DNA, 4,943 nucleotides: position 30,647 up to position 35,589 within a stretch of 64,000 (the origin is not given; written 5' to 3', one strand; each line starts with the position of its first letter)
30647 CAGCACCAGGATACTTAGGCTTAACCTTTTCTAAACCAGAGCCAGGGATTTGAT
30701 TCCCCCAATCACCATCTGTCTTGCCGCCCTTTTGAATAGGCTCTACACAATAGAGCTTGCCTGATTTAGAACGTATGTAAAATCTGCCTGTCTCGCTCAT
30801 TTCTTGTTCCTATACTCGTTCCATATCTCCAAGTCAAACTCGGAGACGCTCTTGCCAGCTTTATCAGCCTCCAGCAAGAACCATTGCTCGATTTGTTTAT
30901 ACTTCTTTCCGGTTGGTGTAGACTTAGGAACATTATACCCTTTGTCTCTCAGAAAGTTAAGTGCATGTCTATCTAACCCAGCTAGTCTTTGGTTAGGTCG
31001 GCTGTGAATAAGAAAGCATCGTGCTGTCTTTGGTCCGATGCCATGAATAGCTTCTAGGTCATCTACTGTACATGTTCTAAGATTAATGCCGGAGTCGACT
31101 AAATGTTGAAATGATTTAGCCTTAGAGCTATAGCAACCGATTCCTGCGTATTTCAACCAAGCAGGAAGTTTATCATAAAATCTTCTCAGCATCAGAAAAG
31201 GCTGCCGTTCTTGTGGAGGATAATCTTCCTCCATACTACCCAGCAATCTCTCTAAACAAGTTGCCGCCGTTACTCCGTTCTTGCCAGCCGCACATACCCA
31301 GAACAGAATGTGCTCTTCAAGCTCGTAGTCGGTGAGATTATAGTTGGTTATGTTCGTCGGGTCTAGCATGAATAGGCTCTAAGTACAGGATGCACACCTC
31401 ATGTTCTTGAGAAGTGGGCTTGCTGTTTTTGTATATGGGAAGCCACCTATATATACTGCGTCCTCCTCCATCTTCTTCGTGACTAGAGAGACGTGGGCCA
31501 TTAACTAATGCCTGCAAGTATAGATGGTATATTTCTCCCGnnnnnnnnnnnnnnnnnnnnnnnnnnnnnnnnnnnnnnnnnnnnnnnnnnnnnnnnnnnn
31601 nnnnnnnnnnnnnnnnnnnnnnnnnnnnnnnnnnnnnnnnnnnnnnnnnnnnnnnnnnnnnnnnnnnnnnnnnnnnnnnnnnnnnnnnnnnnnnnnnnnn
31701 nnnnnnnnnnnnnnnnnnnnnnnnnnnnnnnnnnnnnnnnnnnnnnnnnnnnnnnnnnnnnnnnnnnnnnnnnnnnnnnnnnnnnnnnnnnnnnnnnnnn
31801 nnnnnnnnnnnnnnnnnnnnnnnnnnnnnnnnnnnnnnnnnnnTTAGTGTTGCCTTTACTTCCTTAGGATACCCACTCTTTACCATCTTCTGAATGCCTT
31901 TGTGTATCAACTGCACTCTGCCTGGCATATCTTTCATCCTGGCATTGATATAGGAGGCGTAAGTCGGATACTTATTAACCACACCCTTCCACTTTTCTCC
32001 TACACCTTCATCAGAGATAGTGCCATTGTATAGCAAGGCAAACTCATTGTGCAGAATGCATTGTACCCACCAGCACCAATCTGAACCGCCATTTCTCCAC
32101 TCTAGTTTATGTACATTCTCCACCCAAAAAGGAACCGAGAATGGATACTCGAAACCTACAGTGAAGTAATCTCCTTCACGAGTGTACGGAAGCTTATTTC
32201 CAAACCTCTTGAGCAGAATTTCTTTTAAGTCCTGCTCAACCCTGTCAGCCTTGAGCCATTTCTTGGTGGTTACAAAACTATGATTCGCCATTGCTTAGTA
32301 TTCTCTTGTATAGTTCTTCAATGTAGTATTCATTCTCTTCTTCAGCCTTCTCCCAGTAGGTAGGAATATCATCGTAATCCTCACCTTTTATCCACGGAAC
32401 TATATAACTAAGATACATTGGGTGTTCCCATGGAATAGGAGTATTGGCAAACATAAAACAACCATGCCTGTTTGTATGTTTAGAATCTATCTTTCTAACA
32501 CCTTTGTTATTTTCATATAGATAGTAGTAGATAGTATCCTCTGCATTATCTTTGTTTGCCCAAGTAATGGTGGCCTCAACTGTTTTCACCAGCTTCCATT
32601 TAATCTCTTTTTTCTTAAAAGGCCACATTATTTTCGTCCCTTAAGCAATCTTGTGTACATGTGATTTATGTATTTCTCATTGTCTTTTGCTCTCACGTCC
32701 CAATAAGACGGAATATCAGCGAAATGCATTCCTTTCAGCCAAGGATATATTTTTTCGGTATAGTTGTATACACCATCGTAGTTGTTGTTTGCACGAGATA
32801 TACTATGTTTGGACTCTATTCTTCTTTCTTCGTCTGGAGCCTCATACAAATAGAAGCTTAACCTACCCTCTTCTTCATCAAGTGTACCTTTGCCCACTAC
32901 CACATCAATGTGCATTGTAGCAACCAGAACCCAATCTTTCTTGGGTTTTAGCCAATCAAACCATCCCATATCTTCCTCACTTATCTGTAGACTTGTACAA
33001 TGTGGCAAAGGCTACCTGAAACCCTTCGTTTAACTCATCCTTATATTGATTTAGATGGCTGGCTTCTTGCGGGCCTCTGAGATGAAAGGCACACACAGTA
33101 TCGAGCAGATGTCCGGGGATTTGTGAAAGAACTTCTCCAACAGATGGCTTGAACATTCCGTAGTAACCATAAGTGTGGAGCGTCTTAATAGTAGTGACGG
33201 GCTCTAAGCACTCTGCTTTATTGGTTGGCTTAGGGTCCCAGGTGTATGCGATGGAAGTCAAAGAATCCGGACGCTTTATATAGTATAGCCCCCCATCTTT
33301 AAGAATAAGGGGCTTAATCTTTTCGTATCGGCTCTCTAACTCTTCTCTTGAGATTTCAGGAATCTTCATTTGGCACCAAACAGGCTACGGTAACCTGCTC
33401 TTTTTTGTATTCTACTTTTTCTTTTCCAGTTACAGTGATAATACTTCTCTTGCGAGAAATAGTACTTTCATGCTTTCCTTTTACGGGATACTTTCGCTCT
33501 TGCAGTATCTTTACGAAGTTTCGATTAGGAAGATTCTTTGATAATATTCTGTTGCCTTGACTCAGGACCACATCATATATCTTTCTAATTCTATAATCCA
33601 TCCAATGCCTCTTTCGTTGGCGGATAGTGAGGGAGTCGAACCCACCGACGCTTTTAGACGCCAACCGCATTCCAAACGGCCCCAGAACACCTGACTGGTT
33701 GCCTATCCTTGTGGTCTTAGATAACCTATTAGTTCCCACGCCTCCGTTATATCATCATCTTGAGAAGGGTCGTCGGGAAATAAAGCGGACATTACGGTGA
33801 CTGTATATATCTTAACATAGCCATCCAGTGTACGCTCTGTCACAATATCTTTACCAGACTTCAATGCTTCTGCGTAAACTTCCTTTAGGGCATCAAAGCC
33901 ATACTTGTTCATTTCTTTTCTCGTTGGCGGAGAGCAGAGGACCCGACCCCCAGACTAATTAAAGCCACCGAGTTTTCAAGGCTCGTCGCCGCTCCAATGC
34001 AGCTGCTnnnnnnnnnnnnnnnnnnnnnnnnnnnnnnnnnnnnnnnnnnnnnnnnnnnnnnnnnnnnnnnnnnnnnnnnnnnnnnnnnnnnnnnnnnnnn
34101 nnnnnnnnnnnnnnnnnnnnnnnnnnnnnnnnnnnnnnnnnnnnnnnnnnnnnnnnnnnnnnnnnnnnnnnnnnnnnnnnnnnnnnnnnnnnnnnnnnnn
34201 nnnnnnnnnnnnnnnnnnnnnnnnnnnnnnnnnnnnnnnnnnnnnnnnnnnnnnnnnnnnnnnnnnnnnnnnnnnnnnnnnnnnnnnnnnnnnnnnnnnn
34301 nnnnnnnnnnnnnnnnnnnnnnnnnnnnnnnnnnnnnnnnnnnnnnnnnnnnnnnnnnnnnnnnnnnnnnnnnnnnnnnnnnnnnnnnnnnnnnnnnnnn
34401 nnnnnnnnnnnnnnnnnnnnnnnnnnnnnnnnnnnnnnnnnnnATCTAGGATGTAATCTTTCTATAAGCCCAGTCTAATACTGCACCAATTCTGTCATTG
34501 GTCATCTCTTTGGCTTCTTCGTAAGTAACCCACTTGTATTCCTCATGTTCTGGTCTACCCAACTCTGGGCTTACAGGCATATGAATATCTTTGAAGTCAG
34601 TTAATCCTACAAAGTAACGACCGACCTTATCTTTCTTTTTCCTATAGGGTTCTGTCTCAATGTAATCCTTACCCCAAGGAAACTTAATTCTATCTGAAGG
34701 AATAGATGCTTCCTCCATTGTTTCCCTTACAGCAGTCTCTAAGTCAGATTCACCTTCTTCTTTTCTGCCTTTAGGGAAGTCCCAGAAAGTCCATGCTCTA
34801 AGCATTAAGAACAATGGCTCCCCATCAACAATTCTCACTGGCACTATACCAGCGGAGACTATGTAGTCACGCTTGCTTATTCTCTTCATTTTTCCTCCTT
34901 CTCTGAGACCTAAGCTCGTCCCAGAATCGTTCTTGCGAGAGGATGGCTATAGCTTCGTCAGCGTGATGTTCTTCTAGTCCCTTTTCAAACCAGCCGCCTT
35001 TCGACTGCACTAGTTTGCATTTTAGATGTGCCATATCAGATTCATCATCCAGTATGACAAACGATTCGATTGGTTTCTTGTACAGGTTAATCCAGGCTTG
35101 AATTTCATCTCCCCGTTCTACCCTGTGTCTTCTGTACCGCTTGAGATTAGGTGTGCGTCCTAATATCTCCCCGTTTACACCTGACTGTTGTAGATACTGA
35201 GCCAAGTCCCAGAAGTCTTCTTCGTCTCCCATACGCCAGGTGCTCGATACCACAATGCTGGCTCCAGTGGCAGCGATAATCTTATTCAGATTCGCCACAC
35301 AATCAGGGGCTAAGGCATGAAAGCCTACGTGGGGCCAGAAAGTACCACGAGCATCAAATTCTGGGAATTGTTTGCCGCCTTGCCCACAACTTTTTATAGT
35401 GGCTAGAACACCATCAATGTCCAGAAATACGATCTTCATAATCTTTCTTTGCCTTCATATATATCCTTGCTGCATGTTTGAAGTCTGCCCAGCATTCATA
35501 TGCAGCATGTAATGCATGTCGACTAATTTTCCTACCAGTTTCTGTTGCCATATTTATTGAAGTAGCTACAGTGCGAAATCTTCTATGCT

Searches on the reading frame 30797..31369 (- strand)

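Call 28: search_protein_families(library=pfam, proteins=[window:30797-31369:-], max_evalue=0.001)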
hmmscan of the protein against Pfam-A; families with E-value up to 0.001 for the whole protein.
window:30797-31369:- (190 aa): 2 families
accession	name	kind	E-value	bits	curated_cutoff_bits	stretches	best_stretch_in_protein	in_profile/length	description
PF00633.29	HHH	-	4.7e-07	29.8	24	1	96-120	4-28/30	Helix-hairpin-helix motif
PF22175.2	Ogg-HhH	-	2.3e-05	24.5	27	1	91-167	94-167/173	8-oxoguanine DNA glycosylase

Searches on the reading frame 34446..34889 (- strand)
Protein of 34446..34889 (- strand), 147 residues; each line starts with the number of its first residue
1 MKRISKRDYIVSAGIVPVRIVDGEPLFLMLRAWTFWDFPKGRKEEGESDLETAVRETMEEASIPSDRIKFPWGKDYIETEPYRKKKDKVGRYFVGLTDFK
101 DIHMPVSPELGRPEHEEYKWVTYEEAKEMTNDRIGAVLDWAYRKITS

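Call 4: search_protein_families(library=pfam, proteins=[window:34446-34889:-], max_evalue=0.01)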
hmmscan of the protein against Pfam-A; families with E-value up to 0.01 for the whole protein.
window:34446-34889:- (147 aa): 1 family
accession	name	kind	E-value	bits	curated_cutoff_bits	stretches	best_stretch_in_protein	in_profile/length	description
PF00293.34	NUDIX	-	5.5e-15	56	21.1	1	11-135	4-128/134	NUDIX domain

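Call 5: search_protein_families(library=phrogs, proteins=[window:34446-34889:-], max_evalue=0.001)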
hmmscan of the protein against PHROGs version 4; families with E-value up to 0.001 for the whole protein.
window:34446-34889:- (147 aa): 5 families
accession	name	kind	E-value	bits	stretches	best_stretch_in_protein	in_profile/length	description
phrog_1185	-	other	1e-10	42.6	1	12-146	150-293/301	nudix hydrolase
phrog_1198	-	other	4e-07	31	1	35-129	65-153/253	MutT/NUDIX hydrolase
phrog_19657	-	other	1.5e-05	26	1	36-127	61-151/176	nudix hydrolase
phrog_6216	-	unknown function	0.00034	20.4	1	20-87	9-76/545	-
phrog_10313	-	other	0.00071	20.4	1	29-67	33-71/159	nudix hydrolase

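Call 31: search_protein_families(library=ncbifam, proteins=[window:34446-34889:-], max_evalue=0.001)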
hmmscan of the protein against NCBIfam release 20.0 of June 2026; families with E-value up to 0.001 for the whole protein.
window:34446-34889:- (147 aa): 4 families
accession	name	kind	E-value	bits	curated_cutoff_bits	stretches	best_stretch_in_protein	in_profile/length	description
NF006961.0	PRK09438.1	equivalog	9e-07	28.5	103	1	33-131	31-134/151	dihydroneopterin triphosphate diphosphatase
NF041652.1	Nud_hyd_Dein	equivalog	8.3e-05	22.9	200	1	34-70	43-79/152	Nudix hydrolase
TIGR02705.1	nudix_YtkD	equivalog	0.00027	20.5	154.4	1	37-70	48-81/156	RNA deprotection pyrophosphohydrolase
NF001936.0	PRK00714.1-3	equivalog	0.00041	20.3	118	0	35-130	36-134/155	RNA pyrophosphohydrolase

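Call 33: search_solved_structures(query=window:34446-34889:-, max_evalue=0.001, show_alignments=2)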
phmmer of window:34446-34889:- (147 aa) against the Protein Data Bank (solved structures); distinct sequences matched with E-value up to 0.001: 8.
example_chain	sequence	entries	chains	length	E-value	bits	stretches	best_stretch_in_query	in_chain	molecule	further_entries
3u53_A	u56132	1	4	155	1.1e-09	41.7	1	27-130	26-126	Bis(5'-nucleosyl)-tetraphosphatase [asymmetrical]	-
1xsa_A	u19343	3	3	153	7.3e-09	39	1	27-130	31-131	Bis(5'-nucleosyl)-tetraphosphatase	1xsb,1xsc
4ick_A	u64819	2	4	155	7.6e-09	38.9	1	27-130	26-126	Bis(5'-nucleosyl)-tetraphosphatase [asymmetrical]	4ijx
5cfi_A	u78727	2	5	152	1.4e-08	38.1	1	26-126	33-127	BIS(5'-nucleosyl)-tetraphosphatase (Diadenosine tetraphosphatase), putative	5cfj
1kt9_A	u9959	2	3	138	2.4e-08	37.3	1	11-130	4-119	Diadenosine Tetraphosphate Hydrolase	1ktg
3i7u_A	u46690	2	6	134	3.3e-05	27.1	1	18-70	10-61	AP4A hydrolase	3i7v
1vc8_A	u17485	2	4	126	0.00013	25.2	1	28-68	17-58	Ndx1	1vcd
1vc9_A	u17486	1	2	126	0.00033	23.9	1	28-68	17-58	Ndx1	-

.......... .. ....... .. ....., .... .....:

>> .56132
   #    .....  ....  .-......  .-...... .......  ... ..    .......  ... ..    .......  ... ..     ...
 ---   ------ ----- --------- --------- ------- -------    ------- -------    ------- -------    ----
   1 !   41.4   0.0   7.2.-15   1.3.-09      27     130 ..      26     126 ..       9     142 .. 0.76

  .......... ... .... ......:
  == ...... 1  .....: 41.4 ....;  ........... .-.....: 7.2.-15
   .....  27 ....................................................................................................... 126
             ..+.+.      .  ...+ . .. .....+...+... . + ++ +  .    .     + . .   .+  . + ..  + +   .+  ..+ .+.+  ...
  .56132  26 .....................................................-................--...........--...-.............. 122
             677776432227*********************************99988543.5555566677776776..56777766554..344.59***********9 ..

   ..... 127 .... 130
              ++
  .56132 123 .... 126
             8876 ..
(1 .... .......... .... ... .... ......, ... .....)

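Call 70: find_homologous_proteins(query=window:34446-34889:-, max_evalue=1e-8)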
Query window:34446-34889:- (147 aa): 2797 proteins with E <= 1e-8 among 2810 candidates; the best 120 are listed.
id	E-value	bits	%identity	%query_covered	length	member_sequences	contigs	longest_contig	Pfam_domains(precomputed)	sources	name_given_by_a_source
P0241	9.6e-95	333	100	100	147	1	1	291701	PF00293.35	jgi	-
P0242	2.5e-81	289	88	100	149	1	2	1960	PF00293.35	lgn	-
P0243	5.6e-80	285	84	100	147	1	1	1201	PF00293.35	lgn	-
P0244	1.0e-66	242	71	100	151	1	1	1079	PF00293.35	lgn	-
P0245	4.4e-66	239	70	99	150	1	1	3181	PF00293.35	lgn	-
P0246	2.1e-64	234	71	97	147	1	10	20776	PF00293.35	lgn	-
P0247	3.0e-63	230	67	97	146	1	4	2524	PF00293.35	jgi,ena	-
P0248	4.5e-61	223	68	97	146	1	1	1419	PF00293.35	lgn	-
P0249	1.5e-60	222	70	99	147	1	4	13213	PF00293.35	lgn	-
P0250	2.4e-60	221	65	97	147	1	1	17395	PF00293.35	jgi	jgi:8-oxo-dGTP pyrophosphatase MutT (NUDIX family)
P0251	5.7e-59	216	67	99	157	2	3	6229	PF00293.35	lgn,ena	-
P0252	3.6e-55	204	64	93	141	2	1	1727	PF00293.35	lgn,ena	-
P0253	6.8e-54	200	63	93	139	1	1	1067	PF00293.35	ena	-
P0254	3.6e-53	198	65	90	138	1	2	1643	PF00293.35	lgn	-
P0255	8.1e-51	190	57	98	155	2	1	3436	PF00293.35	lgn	-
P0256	9.7e-50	186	58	98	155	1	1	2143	PF00293.35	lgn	-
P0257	7.7e-47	177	60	94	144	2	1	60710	PF00293.35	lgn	-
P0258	1.7e-46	176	57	93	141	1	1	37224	PF00293.35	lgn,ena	-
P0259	9.3e-40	154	51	95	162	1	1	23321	PF00293.35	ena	-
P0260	5.8e-39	151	58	90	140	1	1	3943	PF00293.35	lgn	-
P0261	7.8e-39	151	55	90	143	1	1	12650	PF00293.35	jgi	-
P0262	8.7e-39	151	52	90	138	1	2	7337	PF00293.35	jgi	-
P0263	1.0e-38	151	46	94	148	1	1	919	PF00293.35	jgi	jgi:8-oxo-dGTP pyrophosphatase MutT (NUDIX family)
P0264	3.9e-38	149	48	98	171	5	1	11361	PF00293.35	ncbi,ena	-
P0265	7.2e-38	148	53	88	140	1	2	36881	PF00293.35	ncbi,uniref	ncbi:NUDIX domain-containing protein [Thiohalorhabdus sp.]|uniref:NUDIX domain-containing protein n=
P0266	8.0e-38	148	51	93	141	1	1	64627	PF00293.35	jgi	jgi:bis(5'-nucleosidyl)-tetraphosphatase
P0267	1.4e-37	147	53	96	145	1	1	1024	PF00293.35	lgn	-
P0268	1.8e-37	147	47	92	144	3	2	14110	PF00293.35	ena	-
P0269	1.8e-37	147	47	94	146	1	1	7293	PF00293.35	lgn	-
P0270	2.1e-37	146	51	99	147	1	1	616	PF00293.35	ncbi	-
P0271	2.7e-37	146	49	92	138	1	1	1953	PF00293.35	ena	-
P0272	7.8e-37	145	51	96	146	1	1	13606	PF00293.35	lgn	-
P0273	7.9e-37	144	51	90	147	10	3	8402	PF00293.35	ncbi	-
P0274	8.4e-37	144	49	91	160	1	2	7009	PF00293.35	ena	-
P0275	1.0e-36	144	46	93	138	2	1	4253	PF00293.35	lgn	-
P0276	1.8e-36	143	53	92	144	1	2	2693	PF00293.35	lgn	-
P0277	1.9e-36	143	51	93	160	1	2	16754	PF00293.35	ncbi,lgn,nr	ncbi:MAG: NUDIX domain-containing protein [Gammaproteobacteria bacterium]|nr:MAG: NUDIX domain-conta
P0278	1.9e-36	143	51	92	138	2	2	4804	PF00293.35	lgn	-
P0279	2.2e-36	143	49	97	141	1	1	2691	PF00293.35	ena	-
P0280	2.4e-36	143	49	90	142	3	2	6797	PF00293.35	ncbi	-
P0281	2.5e-36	143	48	93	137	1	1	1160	PF00293.35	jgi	jgi:bis(5'-nucleosidyl)-tetraphosphatase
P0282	3.1e-36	143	48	92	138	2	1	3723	PF00293.35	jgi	-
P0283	3.2e-36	143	45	93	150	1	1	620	PF00293.35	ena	-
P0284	3.3e-36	142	49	92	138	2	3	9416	PF00293.35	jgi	jgi:bis(5'-nucleosidyl)-tetraphosphatase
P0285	3.4e-36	142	51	92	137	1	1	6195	PF00293.35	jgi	jgi:bis(5'-nucleosidyl)-tetraphosphatase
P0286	3.6e-36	142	51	92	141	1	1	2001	PF00293.35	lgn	-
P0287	4.5e-36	142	49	92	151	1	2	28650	PF00293.35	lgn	-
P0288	4.9e-36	142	48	97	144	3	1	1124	PF00293.35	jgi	jgi:bis(5'-nucleosidyl)-tetraphosphatase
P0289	5.3e-36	142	53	89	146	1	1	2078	PF00293.35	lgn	-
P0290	5.9e-36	142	43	97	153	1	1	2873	PF00293.35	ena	-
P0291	6.2e-36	142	48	93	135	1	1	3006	PF00293.35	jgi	-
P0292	6.3e-36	142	46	93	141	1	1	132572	PF00293.35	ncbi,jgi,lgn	-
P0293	7.6e-36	141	49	91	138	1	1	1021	PF00293.35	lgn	-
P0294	9.5e-36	141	48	92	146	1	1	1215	PF00293.35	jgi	-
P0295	1.0e-35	141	48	93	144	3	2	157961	PF00293.35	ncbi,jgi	-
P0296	1.1e-35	141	47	93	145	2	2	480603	PF00293.35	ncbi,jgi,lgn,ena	-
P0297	1.2e-35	141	49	93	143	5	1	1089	PF00293.35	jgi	jgi:bis(5'-nucleosidyl)-tetraphosphatase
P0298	1.5e-35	140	45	93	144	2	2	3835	PF00293.35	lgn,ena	-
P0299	1.6e-35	140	48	92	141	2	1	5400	PF00293.35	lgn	-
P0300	1.7e-35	140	47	99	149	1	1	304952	PF00293.35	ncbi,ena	-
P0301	1.9e-35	140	49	93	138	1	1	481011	PF00293.35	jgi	jgi:bis(5'-nucleosidyl)-tetraphosphatase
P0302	2.0e-35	140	47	98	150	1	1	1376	PF00293.35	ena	-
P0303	2.2e-35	140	49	94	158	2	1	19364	PF00293.35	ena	-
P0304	2.3e-35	140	51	92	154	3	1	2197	PF00293.35,PF14815.13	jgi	jgi:bis(5'-nucleosidyl)-tetraphosphatase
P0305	2.4e-35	140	45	93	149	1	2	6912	PF00293.35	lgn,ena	-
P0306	2.8e-35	139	53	89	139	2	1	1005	PF00293.35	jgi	-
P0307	3.0e-35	139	49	93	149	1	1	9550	PF00293.35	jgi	jgi:bis(5'-nucleosidyl)-tetraphosphatase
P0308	3.0e-35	139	50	91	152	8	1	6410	PF00293.35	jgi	jgi:8-oxo-dGTP pyrophosphatase MutT (NUDIX family)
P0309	3.5e-35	139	47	90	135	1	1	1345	PF00293.35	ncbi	-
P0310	3.6e-35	139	47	94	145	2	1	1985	PF00293.35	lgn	-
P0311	3.6e-35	139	50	99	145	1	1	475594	PF00293.35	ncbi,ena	-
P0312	4.6e-35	139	51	95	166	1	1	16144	PF00293.35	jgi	-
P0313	5.0e-35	139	48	93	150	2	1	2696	PF00293.35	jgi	jgi:8-oxo-dGTP pyrophosphatase MutT (NUDIX family)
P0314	5.0e-35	139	47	93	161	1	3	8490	PF00293.35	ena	-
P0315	5.1e-35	139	47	90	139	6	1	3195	PF00293.35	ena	-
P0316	5.5e-35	139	49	97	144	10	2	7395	PF00293.35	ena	-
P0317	5.8e-35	138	52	93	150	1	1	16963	PF00293.35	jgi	jgi:8-oxo-dGTP pyrophosphatase MutT (NUDIX family)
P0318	5.8e-35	138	52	99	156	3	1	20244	PF00293.35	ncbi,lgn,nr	ncbi:MAG: NUDIX domain-containing protein [Steroidobacteraceae bacterium]|nr:NUDIX domain-containing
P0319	8.4e-35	138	48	96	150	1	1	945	PF00293.35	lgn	-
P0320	8.5e-35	138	52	88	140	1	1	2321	PF00293.35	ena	-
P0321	1.0e-34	138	50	93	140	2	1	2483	PF00293.35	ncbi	-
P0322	1.1e-34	138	49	91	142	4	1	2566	PF00293.35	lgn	-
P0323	1.1e-34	138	47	99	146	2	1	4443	PF00293.35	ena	-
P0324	1.3e-34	137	52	89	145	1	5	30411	PF00293.35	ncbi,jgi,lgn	ncbi:MAG: bis(5'-nucleosyl)-tetraphosphatase [Gammaproteobacteria bacterium]|jgi:bis(5'-nucleosidyl)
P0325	1.6e-34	137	49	91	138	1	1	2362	PF00293.35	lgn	-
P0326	1.6e-34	137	49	93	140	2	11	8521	PF00293.35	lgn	-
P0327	1.7e-34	137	48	91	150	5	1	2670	PF00293.35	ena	-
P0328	1.8e-34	137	45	100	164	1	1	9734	PF00293.35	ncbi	-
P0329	1.9e-34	137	50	93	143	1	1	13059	PF00293.35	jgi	jgi:bis(5'-nucleosidyl)-tetraphosphatase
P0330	2.0e-34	137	51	89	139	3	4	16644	PF00293.35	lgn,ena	-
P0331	2.1e-34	137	49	93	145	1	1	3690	PF00293.35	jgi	jgi:8-oxo-dGTP pyrophosphatase MutT (NUDIX family)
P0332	2.1e-34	137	50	93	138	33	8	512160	PF00293.35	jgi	-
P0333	2.3e-34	137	46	94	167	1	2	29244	PF00293.35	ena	-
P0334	2.3e-34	136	46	93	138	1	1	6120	PF00293.35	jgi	jgi:8-oxo-dGTP pyrophosphatase MutT (NUDIX family)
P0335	2.3e-34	136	46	93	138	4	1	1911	PF00293.35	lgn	-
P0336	2.5e-34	136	47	93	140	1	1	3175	PF00293.35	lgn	-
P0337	2.5e-34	136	46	91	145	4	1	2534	PF00293.35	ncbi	-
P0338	2.5e-34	136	49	98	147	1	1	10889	PF00293.35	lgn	-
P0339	2.9e-34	136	49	93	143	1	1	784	PF00293.35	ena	-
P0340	3.0e-34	136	50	93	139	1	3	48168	PF00293.35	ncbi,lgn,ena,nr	ncbi:MAG: NUDIX domain-containing protein [Desulfobacteraceae bacterium]|nr:NUDIX domain-containing 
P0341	3.6e-34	136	46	93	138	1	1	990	PF00293.35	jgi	jgi:8-oxo-dGTP pyrophosphatase MutT (NUDIX family)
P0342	3.6e-34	136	50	93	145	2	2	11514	PF00293.35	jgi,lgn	jgi:8-oxo-dGTP pyrophosphatase MutT (NUDIX family)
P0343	3.9e-34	136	51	89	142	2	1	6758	PF00293.35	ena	-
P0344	4.0e-34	136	46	94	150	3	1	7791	PF00293.35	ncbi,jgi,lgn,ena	-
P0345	4.0e-34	136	51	96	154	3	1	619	PF00293.35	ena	-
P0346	4.2e-34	136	45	95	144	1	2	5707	PF00293.35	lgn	-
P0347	4.5e-34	136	52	89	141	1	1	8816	PF00293.35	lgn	-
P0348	4.7e-34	135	51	94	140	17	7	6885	PF00293.35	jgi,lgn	jgi:bis(5'-nucleosidyl)-tetraphosphatase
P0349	4.8e-34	135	47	94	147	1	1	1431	PF00293.35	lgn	-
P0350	5.1e-34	135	51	95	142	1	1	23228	PF00293.35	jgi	jgi:8-oxo-dGTP pyrophosphatase MutT (NUDIX family)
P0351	5.8e-34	135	52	93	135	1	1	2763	PF00293.35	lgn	-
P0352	6.7e-34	135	47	93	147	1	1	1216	PF00293.35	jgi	jgi:bis(5'-nucleosidyl)-tetraphosphatase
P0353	6.9e-34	135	47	92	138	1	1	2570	PF00293.35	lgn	-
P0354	7.3e-34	135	49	95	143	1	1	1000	PF00293.35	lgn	-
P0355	7.3e-34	135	48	88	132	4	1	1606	PF00293.35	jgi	jgi:bis(5'-nucleosidyl)-tetraphosphatase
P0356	7.7e-34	135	48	90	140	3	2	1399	PF00293.35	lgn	-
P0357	8.4e-34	135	51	90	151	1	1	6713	PF00293.35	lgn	-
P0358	9.2e-34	135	50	93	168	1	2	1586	PF00293.35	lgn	-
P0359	9.4e-34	135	48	92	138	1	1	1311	PF00293.35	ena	-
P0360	1.0e-33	134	46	99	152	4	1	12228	PF00293.35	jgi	jgi:bis(5'-nucleosidyl)-tetraphosphatase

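Call 74: search_protein_families(library=padloc, proteins=[window:34446-34889:-], max_evalue=0.01)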
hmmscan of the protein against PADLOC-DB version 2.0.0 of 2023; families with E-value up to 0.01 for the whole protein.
window:34446-34889:- (147 aa): 1 family
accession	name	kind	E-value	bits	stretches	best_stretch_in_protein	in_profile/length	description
PDLC04899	PDC-S07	-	7.7e-06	23.6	1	34-129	33-115/135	-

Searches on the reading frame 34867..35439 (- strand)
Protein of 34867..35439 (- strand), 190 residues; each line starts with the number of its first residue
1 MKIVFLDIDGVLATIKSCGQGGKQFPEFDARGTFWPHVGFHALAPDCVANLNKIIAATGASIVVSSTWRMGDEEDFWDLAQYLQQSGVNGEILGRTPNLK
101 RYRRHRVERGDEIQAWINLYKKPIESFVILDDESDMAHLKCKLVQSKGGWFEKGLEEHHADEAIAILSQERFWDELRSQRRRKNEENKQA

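Call 4: search_protein_families(library=pfam, proteins=[window:34867-35439:-], max_evalue=0.01)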
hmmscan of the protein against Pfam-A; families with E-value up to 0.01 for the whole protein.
window:34867-35439:- (190 aa): 2 families
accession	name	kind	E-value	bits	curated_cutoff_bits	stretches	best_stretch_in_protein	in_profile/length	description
PF18143.6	HAD_SAK_2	-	4e-26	92.5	27.5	1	3-160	1-139/139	HAD domain in Swiss Army Knife RNA repair proteins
PF11519.13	DUF3222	-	0.0061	17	25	0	129-167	23-61/75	Protein of unknown function (DUF3222)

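Call 5: search_protein_families(library=phrogs, proteins=[window:34867-35439:-], max_evalue=0.001)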
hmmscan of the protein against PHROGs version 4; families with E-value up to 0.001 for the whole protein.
window:34867-35439:- (190 aa): 2 families
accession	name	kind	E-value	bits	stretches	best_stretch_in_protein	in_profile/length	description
phrog_1818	-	unknown function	8.6e-28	98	1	1-169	5-154/161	-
phrog_38681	-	unknown function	0.00011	23.2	1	83-168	2-90/101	-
